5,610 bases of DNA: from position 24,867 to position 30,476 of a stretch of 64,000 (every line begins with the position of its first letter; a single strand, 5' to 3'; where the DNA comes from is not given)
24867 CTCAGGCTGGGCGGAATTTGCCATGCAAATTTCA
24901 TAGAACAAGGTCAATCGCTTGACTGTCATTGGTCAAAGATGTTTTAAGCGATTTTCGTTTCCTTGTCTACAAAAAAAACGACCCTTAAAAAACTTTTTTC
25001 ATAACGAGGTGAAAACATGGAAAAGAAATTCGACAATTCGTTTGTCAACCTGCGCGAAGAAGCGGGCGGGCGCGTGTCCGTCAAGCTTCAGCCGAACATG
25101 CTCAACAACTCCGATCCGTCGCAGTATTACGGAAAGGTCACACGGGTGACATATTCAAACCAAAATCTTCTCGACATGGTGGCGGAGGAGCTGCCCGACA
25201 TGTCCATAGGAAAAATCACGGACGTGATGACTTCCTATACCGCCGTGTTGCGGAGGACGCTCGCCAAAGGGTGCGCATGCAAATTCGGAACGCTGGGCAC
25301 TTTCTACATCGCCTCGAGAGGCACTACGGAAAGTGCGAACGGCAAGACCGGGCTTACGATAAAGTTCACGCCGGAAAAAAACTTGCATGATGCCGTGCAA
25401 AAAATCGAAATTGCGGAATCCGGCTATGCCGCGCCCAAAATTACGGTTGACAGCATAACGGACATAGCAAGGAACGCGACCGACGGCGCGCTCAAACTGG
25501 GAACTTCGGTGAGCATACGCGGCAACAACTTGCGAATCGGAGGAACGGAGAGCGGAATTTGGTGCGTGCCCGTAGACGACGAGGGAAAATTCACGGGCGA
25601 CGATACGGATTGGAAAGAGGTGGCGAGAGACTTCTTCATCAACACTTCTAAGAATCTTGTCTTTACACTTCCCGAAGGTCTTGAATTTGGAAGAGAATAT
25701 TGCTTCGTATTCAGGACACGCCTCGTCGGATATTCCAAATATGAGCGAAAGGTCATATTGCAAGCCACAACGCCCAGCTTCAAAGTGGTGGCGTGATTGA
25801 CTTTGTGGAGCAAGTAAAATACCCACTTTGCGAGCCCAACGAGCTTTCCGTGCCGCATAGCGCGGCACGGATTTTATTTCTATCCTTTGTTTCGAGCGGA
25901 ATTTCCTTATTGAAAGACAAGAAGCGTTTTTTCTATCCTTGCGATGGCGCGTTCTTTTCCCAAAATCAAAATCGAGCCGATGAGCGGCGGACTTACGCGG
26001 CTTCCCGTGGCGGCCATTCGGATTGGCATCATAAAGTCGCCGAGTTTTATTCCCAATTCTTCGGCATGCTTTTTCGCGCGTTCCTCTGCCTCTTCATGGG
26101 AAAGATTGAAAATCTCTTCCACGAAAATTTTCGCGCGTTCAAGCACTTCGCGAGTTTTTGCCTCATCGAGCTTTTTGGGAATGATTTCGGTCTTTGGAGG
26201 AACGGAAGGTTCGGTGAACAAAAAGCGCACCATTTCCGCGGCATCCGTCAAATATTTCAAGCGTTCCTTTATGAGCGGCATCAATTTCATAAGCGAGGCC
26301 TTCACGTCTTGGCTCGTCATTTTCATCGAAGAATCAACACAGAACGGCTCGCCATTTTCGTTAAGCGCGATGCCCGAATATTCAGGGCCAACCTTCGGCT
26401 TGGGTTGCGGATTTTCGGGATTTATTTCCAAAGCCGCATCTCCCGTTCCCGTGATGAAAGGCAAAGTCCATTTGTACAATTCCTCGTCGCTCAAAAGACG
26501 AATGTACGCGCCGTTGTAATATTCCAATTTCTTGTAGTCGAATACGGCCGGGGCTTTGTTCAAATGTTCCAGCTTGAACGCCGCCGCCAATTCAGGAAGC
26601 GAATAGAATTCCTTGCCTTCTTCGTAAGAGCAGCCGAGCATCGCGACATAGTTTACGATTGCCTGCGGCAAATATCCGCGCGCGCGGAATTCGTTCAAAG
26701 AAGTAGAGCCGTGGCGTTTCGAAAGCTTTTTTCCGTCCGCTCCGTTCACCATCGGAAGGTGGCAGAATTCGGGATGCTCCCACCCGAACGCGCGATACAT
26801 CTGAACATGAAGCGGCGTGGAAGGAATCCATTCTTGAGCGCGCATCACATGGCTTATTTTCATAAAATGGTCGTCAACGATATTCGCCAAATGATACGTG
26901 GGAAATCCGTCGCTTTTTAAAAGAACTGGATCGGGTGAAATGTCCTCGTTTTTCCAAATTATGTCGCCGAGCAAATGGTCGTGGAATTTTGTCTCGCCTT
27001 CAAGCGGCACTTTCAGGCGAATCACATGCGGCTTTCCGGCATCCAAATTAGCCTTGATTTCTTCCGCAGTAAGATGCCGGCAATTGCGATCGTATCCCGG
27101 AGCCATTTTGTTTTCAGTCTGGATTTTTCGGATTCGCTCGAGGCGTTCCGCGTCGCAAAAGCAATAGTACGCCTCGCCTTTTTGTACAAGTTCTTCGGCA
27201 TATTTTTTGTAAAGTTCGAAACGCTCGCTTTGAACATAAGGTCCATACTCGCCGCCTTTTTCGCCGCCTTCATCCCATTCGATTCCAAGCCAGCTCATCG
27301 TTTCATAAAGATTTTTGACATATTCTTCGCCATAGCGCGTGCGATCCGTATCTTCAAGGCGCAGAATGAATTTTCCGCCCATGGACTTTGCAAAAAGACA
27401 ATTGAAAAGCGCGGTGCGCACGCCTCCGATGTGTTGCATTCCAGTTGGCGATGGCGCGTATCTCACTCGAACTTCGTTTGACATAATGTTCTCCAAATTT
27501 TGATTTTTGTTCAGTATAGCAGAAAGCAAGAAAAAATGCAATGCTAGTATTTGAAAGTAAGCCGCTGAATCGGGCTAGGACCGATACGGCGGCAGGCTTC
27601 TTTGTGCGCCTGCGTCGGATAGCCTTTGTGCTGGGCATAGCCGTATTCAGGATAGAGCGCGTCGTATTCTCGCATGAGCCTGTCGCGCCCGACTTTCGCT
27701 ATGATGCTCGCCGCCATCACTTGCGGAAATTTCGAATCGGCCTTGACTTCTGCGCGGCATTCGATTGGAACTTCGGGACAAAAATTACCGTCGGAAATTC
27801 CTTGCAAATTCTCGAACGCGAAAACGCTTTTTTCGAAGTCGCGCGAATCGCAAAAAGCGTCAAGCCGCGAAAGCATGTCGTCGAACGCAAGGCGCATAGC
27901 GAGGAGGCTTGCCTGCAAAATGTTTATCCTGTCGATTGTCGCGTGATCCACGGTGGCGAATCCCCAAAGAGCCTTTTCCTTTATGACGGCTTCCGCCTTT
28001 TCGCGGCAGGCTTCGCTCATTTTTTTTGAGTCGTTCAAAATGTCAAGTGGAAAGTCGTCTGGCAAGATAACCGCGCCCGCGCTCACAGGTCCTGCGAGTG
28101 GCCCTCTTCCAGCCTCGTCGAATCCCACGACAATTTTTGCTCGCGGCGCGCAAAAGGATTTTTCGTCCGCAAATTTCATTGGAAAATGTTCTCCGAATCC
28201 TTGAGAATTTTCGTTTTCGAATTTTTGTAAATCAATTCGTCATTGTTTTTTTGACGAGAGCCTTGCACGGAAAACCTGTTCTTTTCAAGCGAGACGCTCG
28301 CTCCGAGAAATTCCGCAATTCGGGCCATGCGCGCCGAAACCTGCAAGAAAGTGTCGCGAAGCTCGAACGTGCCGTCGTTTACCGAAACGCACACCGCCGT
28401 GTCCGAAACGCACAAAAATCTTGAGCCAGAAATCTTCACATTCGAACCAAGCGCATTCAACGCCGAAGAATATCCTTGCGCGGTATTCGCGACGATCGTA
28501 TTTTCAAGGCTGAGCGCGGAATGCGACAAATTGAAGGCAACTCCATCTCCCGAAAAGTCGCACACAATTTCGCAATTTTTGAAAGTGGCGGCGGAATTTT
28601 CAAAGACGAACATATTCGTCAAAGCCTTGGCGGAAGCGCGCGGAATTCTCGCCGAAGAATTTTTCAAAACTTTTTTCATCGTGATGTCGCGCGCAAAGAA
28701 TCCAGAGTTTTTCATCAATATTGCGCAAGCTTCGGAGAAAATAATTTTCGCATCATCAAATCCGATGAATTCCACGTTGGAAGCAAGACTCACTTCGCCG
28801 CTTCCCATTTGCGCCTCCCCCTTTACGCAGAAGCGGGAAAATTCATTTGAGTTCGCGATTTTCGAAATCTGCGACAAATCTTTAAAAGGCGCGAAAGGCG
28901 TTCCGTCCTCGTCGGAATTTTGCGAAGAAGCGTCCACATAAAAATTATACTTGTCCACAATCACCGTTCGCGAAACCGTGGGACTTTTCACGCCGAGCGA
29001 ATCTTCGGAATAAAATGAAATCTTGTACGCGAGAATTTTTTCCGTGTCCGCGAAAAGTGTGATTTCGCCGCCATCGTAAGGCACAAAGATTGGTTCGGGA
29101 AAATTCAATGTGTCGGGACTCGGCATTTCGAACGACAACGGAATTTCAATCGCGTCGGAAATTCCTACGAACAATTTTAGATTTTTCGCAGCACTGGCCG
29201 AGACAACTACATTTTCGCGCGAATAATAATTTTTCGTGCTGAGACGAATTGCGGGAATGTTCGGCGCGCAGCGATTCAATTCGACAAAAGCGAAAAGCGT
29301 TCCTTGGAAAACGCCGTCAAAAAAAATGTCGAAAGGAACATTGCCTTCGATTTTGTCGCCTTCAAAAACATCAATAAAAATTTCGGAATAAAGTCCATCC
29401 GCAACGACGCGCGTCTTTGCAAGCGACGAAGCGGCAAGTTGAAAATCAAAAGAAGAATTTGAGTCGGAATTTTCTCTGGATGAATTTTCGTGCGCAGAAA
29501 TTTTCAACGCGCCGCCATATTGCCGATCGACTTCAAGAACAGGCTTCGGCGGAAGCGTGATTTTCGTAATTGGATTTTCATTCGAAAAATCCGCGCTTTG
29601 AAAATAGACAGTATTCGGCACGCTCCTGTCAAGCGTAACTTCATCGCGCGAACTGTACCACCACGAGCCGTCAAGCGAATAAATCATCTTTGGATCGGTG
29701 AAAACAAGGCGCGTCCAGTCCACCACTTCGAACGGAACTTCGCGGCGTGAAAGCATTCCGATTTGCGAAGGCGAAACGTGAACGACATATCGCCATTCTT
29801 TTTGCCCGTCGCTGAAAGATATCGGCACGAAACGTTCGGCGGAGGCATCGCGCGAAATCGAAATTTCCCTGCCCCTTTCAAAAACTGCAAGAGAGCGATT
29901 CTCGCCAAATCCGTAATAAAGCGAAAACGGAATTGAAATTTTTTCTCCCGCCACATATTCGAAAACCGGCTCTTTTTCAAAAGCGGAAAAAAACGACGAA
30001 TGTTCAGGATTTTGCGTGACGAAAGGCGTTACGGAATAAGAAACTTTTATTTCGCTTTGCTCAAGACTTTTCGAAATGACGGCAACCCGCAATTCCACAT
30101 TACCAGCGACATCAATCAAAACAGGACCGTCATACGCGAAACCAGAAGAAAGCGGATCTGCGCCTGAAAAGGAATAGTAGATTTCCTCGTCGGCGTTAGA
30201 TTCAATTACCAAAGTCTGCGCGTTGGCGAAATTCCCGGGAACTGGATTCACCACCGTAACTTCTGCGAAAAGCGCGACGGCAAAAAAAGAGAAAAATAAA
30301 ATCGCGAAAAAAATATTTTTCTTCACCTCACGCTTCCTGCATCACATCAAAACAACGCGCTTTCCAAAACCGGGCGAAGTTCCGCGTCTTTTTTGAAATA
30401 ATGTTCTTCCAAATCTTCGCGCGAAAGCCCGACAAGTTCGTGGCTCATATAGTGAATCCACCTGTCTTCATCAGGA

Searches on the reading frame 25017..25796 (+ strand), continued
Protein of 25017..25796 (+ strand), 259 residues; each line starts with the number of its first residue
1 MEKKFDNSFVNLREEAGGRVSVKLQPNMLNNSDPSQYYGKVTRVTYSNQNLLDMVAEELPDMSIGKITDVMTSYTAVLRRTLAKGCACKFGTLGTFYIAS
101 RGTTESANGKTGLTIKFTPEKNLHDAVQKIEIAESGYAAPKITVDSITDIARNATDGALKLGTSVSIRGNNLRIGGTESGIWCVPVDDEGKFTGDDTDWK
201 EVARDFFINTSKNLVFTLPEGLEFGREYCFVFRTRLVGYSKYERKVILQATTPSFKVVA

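Call 85: list_cluster_members(proteins=[P0057, P0062, P0074, P0044, P0051, P0010, P0015, P0024])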
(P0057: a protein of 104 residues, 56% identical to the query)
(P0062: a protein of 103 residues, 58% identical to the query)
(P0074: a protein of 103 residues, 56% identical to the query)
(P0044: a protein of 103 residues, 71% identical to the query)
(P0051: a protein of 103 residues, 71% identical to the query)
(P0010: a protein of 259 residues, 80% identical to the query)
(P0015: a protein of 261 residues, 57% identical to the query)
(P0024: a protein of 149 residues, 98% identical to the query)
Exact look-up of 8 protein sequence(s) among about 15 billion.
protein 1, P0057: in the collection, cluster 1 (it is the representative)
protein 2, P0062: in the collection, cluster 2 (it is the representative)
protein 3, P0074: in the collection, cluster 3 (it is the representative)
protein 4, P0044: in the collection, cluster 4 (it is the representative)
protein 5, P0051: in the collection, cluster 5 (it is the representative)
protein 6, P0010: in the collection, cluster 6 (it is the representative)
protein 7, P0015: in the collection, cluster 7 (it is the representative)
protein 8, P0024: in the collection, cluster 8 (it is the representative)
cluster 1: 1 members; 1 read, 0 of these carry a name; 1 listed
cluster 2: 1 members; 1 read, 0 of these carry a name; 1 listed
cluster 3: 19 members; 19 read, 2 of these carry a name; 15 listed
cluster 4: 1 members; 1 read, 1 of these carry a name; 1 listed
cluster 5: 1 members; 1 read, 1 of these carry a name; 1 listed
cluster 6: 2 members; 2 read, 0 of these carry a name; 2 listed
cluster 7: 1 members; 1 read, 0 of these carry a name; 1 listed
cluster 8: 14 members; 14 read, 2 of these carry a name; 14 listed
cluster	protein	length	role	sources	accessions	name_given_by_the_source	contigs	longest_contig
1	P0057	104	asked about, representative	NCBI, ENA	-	-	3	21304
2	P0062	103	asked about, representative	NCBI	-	-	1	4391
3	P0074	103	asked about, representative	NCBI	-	-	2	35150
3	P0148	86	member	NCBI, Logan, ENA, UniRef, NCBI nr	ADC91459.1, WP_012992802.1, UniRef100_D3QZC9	toxin-antitoxin system, antitoxin component, Xre family [Mageeibacillus indolicus UPII9-5] | Toxin-antitoxin system, antitoxin component, Xre family n=1 Tax=Mageeibacillus indolicus ... | helix-turn-helix transcriptional regulator [Mageeibacillus indolicus]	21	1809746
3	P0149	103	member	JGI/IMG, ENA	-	transcriptional regulator with XRE-family HTH domain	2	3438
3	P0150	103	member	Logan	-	-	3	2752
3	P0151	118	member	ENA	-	-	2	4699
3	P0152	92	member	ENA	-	-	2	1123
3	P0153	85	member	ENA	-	-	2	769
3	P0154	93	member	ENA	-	-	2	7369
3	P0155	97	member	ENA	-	-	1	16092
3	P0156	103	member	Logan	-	-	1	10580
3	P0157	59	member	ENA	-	-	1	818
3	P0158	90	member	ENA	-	-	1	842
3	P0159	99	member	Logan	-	-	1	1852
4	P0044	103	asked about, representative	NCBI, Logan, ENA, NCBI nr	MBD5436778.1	MAG: helix-turn-helix transcriptional regulator [Treponema sp.] | helix-turn-helix transcriptional regulator [Treponema sp.]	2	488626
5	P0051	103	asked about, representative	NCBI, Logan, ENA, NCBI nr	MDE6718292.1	MAG: helix-turn-helix domain-containing protein [Treponemataceae bacterium] | helix-turn-helix domain-containing protein [Treponemataceae bacterium]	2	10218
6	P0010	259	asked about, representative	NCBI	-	-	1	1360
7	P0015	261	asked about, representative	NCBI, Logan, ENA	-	-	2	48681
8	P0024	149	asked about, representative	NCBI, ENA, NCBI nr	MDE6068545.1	MAG: hypothetical protein K2F89_06305 [Treponemataceae bacterium] | hypothetical protein [Treponemataceae bacterium]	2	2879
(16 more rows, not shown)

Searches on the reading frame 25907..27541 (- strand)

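Call 7: search_protein_families(library=pfam, proteins=[window:25907-27541:-], max_evalue=0.01)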
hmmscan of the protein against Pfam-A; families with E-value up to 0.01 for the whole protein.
window:25907-27541:- (544 aa): 2 families
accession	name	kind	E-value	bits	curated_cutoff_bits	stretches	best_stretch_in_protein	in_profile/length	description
PF00749.27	tRNA-synt_1c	-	4.6e-103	344.9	23.4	1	23-340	1-313/314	tRNA synthetases class I (E and Q), catalytic domain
PF19269.4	Anticodon_2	-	1.8e-28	100.1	23.6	1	412-539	11-140/141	Anticodon binding domain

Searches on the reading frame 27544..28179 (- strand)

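Call 7: search_protein_families(library=pfam, proteins=[window:27544-28179:-], max_evalue=0.01)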
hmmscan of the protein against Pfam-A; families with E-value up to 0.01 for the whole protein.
window:27544-28179:- (211 aa): 1 family
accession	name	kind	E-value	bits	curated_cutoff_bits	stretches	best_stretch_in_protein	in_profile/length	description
PF01351.25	RNase_HII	-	8.5e-28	98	25.8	1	18-210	1-197/199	Ribonuclease HII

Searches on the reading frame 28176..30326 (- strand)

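Call 7: search_protein_families(library=pfam, proteins=[window:28176-30326:-], max_evalue=0.01)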
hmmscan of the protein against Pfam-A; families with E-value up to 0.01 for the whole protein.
window:28176-30326:- (716 aa): 2 families
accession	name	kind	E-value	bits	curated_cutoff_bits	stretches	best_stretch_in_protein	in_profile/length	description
PF13290.12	CHB_HEX_C_1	-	4e-07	30.3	22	1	28-93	1-65/67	Chitobiase/beta-hexosaminidase C-terminal domain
PF13287.12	Fn3_assoc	-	3.4e-05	24.3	23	1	41-93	3-54/59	Fn3 associated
